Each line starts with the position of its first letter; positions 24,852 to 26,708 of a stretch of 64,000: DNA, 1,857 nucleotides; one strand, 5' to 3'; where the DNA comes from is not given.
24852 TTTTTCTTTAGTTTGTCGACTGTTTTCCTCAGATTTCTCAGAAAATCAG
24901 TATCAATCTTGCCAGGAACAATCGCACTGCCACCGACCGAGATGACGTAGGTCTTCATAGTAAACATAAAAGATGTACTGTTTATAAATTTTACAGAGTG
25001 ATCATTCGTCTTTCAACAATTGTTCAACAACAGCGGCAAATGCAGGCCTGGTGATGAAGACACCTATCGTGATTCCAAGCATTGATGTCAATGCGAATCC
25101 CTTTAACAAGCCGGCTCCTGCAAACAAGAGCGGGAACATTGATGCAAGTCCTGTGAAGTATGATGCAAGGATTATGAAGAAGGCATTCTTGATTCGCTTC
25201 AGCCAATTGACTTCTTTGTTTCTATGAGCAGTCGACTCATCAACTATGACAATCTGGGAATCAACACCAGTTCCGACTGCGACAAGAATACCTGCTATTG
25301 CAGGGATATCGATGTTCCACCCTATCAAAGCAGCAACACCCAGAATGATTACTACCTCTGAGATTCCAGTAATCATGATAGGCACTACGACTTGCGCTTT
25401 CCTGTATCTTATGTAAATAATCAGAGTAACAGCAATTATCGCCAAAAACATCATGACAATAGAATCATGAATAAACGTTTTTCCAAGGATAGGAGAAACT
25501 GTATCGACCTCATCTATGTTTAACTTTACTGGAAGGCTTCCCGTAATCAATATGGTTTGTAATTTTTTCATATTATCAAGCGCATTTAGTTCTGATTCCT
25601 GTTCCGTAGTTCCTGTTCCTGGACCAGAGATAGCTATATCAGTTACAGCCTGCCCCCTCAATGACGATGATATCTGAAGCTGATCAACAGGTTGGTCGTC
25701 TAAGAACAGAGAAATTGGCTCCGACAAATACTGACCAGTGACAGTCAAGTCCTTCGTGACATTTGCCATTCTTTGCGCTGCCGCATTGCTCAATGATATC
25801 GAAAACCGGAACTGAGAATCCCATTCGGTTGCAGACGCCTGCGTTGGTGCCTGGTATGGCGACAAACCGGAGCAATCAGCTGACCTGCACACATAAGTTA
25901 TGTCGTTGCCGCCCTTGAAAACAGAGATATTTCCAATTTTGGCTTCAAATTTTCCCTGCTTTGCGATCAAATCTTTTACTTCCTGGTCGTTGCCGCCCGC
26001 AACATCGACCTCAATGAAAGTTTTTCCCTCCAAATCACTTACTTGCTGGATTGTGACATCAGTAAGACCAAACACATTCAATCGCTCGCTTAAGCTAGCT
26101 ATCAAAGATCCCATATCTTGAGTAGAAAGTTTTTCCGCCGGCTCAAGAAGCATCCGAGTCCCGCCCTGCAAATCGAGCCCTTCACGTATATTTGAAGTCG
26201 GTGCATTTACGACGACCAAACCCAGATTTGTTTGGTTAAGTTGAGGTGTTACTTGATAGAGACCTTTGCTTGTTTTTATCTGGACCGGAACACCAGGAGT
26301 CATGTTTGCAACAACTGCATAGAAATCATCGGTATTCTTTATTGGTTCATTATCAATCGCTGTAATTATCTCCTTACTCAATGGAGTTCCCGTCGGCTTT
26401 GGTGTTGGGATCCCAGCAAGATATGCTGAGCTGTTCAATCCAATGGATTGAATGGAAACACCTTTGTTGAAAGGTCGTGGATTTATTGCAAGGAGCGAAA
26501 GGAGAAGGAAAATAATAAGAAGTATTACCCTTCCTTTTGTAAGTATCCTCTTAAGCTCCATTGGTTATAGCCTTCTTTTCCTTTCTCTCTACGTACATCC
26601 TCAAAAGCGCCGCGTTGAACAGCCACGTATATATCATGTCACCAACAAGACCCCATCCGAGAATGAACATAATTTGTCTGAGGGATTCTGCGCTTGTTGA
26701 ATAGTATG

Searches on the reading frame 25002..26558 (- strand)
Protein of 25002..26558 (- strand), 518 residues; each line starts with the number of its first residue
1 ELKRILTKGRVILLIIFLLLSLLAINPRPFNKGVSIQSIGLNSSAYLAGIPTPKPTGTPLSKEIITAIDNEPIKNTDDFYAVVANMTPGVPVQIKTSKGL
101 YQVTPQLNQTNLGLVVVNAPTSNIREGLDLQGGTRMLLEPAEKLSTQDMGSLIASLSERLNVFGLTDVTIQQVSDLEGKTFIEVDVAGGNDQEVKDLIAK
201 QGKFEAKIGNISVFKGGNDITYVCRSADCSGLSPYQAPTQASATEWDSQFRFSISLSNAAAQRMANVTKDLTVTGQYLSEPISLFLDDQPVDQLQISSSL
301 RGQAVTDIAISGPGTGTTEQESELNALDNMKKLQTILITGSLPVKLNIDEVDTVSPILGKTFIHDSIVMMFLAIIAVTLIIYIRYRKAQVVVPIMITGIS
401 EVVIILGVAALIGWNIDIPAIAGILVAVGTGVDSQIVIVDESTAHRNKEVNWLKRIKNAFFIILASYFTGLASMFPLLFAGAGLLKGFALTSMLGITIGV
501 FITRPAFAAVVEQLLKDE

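Call 72: search_protein_families(library=pfam, proteins=[window:25002-26558:-], max_evalue=0.0001)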
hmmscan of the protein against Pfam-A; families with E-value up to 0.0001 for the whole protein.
window:25002-26558:- (518 aa): 1 family
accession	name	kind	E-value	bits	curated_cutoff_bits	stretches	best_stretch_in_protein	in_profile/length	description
PF02355.23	SecD_SecF_C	-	5.5e-15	55.7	20.5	1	345-501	12-173/189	Protein export membrane protein SecD/SecF, C-terminal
